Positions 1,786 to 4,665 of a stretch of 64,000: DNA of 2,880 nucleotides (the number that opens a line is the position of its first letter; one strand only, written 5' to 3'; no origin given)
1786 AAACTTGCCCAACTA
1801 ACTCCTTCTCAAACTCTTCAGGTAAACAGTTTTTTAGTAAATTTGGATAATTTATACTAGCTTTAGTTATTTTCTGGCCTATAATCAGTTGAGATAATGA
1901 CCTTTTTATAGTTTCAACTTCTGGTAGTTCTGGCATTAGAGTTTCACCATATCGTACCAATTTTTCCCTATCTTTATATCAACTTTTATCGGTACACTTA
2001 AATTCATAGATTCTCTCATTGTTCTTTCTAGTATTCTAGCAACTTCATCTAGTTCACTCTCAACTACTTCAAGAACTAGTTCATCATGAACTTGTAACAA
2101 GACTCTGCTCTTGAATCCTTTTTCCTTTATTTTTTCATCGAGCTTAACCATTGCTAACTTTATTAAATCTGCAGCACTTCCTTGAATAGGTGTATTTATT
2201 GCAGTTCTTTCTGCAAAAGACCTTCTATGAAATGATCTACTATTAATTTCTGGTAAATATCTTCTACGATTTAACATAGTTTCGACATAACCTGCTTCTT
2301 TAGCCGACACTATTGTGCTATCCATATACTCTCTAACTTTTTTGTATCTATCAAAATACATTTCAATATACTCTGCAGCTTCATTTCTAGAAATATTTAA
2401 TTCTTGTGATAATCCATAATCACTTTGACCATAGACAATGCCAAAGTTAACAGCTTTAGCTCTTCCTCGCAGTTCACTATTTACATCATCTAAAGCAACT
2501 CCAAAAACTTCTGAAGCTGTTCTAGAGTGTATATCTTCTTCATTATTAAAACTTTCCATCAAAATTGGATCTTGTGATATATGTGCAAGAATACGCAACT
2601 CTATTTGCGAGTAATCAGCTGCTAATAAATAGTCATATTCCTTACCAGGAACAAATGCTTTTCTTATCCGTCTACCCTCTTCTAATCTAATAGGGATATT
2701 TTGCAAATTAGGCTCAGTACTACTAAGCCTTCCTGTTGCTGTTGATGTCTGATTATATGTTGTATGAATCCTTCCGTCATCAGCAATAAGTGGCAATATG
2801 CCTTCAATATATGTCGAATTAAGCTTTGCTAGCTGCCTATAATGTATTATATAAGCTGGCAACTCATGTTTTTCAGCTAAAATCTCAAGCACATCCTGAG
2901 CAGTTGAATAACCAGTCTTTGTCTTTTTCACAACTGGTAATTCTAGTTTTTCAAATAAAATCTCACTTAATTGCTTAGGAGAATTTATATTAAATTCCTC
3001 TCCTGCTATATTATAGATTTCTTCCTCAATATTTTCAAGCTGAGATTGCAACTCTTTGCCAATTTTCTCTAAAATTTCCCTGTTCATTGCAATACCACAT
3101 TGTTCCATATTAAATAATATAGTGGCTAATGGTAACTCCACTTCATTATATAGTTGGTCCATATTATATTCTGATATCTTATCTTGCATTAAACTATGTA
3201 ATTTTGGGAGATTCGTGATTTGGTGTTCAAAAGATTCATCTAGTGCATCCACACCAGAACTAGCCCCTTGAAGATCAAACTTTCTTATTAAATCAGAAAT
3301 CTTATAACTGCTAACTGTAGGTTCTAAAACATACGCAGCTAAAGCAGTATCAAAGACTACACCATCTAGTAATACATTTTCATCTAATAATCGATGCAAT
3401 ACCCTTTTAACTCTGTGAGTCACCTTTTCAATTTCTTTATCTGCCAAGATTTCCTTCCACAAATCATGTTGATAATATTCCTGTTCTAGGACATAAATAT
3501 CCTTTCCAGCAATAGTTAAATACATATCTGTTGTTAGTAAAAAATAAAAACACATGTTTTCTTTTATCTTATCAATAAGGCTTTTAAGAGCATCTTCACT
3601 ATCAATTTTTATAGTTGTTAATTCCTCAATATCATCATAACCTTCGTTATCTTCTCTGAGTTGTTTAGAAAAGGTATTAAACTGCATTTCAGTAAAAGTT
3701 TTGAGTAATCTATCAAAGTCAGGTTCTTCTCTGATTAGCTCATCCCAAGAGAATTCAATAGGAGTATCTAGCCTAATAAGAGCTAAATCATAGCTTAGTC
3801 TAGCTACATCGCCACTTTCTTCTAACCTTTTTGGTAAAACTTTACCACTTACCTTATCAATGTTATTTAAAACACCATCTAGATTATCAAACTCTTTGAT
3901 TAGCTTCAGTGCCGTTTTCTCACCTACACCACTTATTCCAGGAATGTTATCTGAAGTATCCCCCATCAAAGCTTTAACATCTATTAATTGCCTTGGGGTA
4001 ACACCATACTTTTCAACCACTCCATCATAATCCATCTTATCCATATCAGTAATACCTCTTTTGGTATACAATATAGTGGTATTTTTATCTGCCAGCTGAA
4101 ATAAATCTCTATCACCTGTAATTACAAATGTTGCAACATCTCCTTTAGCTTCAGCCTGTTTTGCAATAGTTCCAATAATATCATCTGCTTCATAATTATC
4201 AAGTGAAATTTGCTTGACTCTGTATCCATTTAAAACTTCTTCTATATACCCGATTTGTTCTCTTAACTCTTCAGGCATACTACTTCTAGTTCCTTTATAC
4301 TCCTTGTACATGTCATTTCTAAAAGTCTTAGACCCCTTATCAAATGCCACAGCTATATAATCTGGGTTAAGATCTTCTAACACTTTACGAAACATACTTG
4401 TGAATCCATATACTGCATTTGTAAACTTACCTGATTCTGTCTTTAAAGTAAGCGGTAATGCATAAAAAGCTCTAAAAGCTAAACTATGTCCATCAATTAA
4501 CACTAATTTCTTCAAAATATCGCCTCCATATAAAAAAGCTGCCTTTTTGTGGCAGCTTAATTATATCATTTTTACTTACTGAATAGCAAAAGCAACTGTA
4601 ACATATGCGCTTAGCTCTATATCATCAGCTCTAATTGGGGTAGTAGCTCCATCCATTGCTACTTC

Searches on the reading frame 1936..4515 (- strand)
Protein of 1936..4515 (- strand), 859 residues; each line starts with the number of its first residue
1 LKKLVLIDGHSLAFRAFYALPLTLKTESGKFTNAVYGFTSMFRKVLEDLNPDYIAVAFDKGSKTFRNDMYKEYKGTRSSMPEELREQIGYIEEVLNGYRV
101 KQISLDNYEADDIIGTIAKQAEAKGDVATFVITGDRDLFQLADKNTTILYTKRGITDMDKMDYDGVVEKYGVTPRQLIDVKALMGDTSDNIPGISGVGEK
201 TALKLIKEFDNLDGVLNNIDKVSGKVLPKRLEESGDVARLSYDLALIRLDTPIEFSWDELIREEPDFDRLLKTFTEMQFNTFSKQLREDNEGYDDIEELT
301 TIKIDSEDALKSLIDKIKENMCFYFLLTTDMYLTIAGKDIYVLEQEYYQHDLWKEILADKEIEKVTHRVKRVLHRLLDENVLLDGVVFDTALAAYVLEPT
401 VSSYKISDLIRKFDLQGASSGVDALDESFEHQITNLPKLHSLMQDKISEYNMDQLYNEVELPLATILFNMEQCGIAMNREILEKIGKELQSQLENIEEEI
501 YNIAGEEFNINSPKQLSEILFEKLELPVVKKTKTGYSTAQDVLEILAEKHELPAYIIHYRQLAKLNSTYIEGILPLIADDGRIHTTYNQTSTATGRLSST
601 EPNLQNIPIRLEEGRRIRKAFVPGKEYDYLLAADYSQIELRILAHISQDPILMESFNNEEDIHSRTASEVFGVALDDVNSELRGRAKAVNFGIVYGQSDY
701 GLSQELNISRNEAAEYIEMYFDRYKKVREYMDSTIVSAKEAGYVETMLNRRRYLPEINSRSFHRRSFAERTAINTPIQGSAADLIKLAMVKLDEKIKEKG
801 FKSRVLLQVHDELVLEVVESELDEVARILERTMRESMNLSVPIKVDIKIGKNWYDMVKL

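Call 51: search_protein_families(library=pfam, max_evalue=0.00001, proteins=[window:1936-4515:-])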
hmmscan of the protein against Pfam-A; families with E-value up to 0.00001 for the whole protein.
window:1936-4515:- (859 aa): 4 families
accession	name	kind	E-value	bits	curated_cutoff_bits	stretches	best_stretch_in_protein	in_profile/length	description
PF00476.26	DNA_pol_A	-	7e-170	565.5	34.3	1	480-855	2-381/381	DNA polymerase family A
PF02739.22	5_3_exonuc_N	-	2.9e-58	196.6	34.3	1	3-171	1-164/164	5'-3' exonuclease, N-terminal resolvase-like domain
PF01367.25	5_3_exonuc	-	3.4e-33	114.4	40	1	172-266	1-95/97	5'-3' exonuclease, C-terminal SAM fold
PF22619.2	DNA_polI_exo1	-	3.7e-10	40.2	27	1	336-417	23-104/140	DNA polymerase I, ribonuclease H-like domain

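Call 69: find_homologous_proteins(query=window:1936-4515:-, max_evalue=1e-50)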
Query window:1936-4515:- (859 aa): 7989 proteins with E <= 1e-50 among 8000 candidates; the best 120 are listed.
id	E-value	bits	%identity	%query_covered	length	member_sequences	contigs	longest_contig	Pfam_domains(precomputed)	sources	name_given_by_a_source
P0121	0.0e+0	1888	100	100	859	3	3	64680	PF01367.26,PF02739.23,PF22619.3,PF00476.27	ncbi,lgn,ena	-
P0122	0.0e+0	1409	73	100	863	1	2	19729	PF01367.26,PF02739.23,PF22619.3,PF00476.27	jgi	-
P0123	0.0e+0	1380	72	100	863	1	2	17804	PF01612.27,PF01367.26,PF02739.23,PF22619.3,PF00476.27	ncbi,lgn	ncbi:MAG: DNA polymerase I [Clostridia bacterium]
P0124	0.0e+0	1372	72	100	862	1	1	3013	PF01367.26,PF02739.23,PF22619.3,PF00476.27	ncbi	-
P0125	0.0e+0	1368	71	100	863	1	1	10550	PF01367.26,PF02739.23,PF22619.3,PF00476.27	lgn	-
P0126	0.0e+0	1361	71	100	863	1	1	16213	PF01367.26,PF02739.23,PF22619.3,PF00476.27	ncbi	-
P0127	0.0e+0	1113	59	100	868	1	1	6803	PF01367.26,PF02739.23,PF22619.3,PF00476.27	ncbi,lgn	-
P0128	0.0e+0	1087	58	100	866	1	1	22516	PF01612.27,PF01367.26,PF02739.23,PF22619.3,PF00476.27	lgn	-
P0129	0.0e+0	1086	58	100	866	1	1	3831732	PF01612.27,PF01367.26,PF02739.23,PF22619.3,PF00476.27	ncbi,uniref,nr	ncbi:DNA polymerase I [Clostridium sp. 'deep sea']|uniref:DNA polymerase I n=1 Tax=Clostridium sp. '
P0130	0.0e+0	1070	58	100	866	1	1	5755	PF01367.26,PF02739.23,PF22619.3,PF00476.27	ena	-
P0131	0.0e+0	1051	57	100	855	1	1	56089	PF01612.27,PF01367.26,PF02739.23,PF22619.3,PF00476.27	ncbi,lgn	-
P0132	3.5e-283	960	53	100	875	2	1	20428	PF01612.27,PF01367.26,PF02739.23,PF22619.3,PF00476.27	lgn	-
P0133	6.8e-253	860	49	100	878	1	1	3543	PF01612.27,PF01367.26,PF02739.23,PF22619.3,PF00476.27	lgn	-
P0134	1.3e-252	859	48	99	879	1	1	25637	PF01612.27,PF01367.26,PF02739.23,PF22619.3,PF00476.27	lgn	-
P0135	7.2e-252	856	49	99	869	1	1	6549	PF01612.27,PF01367.26,PF02739.23,PF22619.3,PF00476.27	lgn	-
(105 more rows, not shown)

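Call 70: find_encoding_contigs(protein=P0121, flank=500, max_places=4)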
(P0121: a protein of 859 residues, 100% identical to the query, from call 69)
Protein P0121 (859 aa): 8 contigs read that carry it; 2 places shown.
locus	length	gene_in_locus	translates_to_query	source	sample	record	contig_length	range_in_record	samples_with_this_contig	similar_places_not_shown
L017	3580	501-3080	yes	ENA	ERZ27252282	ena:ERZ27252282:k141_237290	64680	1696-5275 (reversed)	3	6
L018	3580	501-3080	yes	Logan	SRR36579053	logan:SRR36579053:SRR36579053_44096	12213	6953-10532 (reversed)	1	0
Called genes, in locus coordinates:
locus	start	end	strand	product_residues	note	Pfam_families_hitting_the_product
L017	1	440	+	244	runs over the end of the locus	PF04402:SIMPL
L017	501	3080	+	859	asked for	PF02739:5_3_exonuc_N, PF01367:5_3_exonuc, PF22619:DNA_polI_exo1, PF00476:DNA_pol_A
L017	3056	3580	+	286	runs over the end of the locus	PF01149:Fapy_DNA_glyco, PF06831:H2TH, PF06827:zf-FPG_IleRS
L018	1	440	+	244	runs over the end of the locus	PF04402:SIMPL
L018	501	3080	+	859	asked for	PF02739:5_3_exonuc_N, PF01367:5_3_exonuc, PF22619:DNA_polI_exo1, PF00476:DNA_pol_A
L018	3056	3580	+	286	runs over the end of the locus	PF01149:Fapy_DNA_glyco, PF06831:H2TH, PF06827:zf-FPG_IleRS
